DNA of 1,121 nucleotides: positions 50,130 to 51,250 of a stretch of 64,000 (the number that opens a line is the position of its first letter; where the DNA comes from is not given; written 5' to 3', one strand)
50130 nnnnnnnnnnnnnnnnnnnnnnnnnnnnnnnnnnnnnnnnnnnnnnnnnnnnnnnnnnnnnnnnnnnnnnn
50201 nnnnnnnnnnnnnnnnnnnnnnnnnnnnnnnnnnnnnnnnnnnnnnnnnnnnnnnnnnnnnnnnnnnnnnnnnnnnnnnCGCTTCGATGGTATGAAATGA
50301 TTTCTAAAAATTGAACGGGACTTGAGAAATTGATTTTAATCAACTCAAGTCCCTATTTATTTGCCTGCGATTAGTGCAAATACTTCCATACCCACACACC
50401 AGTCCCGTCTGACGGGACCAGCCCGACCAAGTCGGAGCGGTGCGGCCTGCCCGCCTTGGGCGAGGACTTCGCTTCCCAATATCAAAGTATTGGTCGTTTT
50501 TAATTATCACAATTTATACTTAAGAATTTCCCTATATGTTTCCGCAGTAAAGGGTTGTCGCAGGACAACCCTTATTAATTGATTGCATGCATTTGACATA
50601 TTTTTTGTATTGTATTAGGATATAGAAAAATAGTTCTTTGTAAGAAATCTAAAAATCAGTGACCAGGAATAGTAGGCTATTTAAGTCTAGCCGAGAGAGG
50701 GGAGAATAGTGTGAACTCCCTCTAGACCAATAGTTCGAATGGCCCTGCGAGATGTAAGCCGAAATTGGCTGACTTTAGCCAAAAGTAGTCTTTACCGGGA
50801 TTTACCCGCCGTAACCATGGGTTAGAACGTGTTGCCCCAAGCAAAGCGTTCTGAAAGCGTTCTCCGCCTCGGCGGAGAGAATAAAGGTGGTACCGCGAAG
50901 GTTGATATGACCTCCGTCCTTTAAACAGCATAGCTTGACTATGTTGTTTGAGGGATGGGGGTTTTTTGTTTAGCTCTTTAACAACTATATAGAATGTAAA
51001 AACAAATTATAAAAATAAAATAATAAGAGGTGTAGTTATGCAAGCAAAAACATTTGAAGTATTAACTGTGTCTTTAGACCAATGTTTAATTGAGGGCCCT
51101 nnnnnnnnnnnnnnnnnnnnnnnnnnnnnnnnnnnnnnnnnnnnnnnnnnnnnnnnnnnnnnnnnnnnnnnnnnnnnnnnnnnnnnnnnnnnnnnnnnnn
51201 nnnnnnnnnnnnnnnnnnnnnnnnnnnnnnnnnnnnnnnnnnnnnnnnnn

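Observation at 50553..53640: Candidate T-box riboswitch in front of an RPH-like PEP-utilising dikinase rather than an aminoacyl-tRNA or amino-acid gene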

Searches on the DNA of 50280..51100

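Call 4: search_rna_families(source=window, start=50500, end=51100, threshold=evalue, max_evalue=10, show_alignments=5)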
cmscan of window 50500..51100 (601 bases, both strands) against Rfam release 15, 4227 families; matches with E-value up to 10: 9.
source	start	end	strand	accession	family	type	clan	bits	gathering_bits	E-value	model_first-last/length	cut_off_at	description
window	50650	50924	+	RF00230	T-box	Cis-reg; leader;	-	91.3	93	1.3e-20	1-219/219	no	T-box leader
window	50961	51001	-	RF01327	CRISPR-DR14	Gene; CRISPR;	CL00014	20.7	45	5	1-29/29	no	CRISPR RNA direct repeat element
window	50925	51083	+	RF01589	plasmodium_snoR11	Gene; snRNA; snoRNA; HACA-box;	-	19.1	80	2.4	1-207/207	no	small nucleolar RNA snoR11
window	50526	50582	+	RF02056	STnc390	Gene; sRNA;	-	16.8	50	0.84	1-60/60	no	Salmonella sRNA STnc390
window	50905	51032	-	RF00432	SNORA51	Gene; snRNA; snoRNA; HACA-box;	-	15.8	50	2.6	1-133/133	no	Small nucleolar RNA SNORA51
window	50904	50965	+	RF04079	MIR161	Gene; miRNA;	-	14.9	90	4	1-136/136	no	MIR161 microRNA precursor family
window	50677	50733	-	RF00681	mir-198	Gene; miRNA;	-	14.5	70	9.9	1-62/62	no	mir-198 microRNA precursor family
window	50888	50969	+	RF02399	NsiR1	Gene; sRNA;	-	13.6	39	6.8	1-60/60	no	Nitrogen stress-induced RNA 1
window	50923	50983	-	RF02202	UCA1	Gene; lncRNA;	-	10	80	9.7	1-75/75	no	Urothelial cancer associated 1 conserved region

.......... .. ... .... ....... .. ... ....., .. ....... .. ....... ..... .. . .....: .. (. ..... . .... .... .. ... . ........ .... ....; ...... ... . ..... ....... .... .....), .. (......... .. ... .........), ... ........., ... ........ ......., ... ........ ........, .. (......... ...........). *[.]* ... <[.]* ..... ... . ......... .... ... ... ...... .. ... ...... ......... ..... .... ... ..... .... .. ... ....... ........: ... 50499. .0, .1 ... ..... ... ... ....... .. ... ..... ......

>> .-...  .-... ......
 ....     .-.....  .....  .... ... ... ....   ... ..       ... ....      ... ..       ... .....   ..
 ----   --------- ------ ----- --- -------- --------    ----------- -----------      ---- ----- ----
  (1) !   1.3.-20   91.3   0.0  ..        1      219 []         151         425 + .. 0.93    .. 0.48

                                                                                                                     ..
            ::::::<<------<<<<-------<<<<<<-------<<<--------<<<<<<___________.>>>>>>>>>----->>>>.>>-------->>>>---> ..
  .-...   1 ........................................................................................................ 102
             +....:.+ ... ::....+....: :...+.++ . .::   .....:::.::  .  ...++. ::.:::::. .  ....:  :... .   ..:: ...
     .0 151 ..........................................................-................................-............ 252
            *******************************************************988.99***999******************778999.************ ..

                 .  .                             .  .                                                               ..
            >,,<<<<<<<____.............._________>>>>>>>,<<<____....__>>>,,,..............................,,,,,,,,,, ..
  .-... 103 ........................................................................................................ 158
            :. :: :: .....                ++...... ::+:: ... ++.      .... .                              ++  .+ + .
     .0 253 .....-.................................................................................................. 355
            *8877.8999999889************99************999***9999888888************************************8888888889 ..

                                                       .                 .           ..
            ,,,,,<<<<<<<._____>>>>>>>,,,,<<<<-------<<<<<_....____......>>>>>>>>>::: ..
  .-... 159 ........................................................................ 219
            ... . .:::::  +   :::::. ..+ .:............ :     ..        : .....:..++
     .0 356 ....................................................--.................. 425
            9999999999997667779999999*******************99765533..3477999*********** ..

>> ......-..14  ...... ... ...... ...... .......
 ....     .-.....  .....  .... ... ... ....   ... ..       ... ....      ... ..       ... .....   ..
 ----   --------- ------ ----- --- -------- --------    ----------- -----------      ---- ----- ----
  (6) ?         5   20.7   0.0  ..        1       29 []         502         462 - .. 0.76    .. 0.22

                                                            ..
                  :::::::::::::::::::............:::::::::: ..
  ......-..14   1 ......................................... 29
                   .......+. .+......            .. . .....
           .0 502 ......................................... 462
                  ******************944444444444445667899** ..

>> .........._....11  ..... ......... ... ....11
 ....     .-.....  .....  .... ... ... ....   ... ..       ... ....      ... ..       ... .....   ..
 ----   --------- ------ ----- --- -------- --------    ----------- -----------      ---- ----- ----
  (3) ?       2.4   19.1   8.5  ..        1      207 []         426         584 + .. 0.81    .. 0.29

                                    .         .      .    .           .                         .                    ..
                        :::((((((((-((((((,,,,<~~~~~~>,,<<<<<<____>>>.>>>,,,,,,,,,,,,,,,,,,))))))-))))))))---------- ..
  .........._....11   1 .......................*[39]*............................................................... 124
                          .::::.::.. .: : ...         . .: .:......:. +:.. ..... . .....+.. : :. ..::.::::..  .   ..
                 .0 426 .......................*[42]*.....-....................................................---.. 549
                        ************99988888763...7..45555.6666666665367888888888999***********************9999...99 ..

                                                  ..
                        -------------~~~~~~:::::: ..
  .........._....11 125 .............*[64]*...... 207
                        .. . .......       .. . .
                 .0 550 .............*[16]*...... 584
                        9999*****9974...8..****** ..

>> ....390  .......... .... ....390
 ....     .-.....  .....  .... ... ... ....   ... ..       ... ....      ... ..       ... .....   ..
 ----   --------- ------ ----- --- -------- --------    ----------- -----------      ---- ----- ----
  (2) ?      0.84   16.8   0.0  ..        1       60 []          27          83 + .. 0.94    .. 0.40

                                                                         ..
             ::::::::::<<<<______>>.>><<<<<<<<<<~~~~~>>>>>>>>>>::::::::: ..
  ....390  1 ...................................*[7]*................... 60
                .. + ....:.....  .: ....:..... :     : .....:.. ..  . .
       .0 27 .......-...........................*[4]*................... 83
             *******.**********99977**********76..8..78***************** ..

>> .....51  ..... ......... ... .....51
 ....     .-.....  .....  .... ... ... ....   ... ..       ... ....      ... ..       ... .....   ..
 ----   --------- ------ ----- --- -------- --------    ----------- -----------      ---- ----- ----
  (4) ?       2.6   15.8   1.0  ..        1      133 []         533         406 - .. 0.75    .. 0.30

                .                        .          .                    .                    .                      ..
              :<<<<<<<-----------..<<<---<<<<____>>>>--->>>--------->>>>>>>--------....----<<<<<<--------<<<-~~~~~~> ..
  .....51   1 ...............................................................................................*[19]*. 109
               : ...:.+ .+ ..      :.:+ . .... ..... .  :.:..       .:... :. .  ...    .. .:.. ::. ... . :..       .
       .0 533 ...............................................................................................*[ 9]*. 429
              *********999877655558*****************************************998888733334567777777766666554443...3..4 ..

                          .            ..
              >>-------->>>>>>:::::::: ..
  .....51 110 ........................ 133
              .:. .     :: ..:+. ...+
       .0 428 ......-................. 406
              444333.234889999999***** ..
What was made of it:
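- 50740..50742 (+): Specifier triplet UGG (Trp), followed by C50743 where the conserved purine normally sits. Call 4.
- On T-box leader (RF00230): Call 4 alignment.
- Checked: The AG-rich bulge (~50693-50699) and distal loop (~50705-50716) align to the AG bulge and distal loop of RF00230 (call 4). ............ is at 50722-50733. The match is far beyond chance: the RF00230 hit covers model positions 1-219 with E=1.3e-20 (call 4).
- Full-length RF00230 match, E=1e-20 (call 4). ACCAA aligns to an internal loop of distal Stem I, not to the specifier loop (call 4).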

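Call 82: search_rna_families(source=window, start=50280, end=50620, threshold=evalue, max_evalue=1, show_alignments=2)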
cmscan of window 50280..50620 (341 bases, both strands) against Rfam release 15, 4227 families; matches with E-value up to 1: 3.
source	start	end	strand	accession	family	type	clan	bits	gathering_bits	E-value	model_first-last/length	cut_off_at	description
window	50497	50579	+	RF02877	NmsRb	Gene; sRNA;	-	21.3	52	0.36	1-91/91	no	Neisseria metabolic switch regulator b (RcoF1/NgncR163)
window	50526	50582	+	RF02056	STnc390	Gene; sRNA;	-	16.8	50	0.48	1-60/60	no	Salmonella sRNA STnc390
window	50307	50363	+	RF01895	mir-193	Gene; miRNA;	-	16.1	55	0.64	1-76/76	no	mir-193 microRNA precursor family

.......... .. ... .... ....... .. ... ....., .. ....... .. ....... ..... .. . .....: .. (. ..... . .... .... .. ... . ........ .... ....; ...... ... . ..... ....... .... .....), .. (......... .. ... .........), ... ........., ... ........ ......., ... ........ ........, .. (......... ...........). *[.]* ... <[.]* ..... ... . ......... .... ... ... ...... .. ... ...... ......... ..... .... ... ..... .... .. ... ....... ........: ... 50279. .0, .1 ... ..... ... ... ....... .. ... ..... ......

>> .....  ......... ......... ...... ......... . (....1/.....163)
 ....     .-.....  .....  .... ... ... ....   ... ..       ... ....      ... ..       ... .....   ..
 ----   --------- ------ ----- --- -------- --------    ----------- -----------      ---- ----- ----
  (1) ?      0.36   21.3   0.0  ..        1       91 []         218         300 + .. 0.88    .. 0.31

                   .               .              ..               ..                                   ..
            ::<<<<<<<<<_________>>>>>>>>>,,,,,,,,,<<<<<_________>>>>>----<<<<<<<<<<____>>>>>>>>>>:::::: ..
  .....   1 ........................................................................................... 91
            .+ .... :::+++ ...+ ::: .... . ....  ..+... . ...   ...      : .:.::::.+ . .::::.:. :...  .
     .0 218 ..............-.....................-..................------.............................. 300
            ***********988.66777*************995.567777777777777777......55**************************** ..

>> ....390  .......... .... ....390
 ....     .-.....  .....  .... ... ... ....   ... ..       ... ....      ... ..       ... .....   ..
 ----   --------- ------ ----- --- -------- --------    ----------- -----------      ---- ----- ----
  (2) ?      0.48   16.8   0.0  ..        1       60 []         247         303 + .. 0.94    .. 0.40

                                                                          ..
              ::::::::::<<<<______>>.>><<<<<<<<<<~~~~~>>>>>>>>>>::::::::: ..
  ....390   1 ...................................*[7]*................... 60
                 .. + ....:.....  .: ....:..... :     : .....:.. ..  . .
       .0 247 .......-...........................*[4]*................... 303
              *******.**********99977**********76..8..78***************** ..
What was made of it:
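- Tried and rejected: The GC-rich element upstream of the promoter: no Rfam match (call 82).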
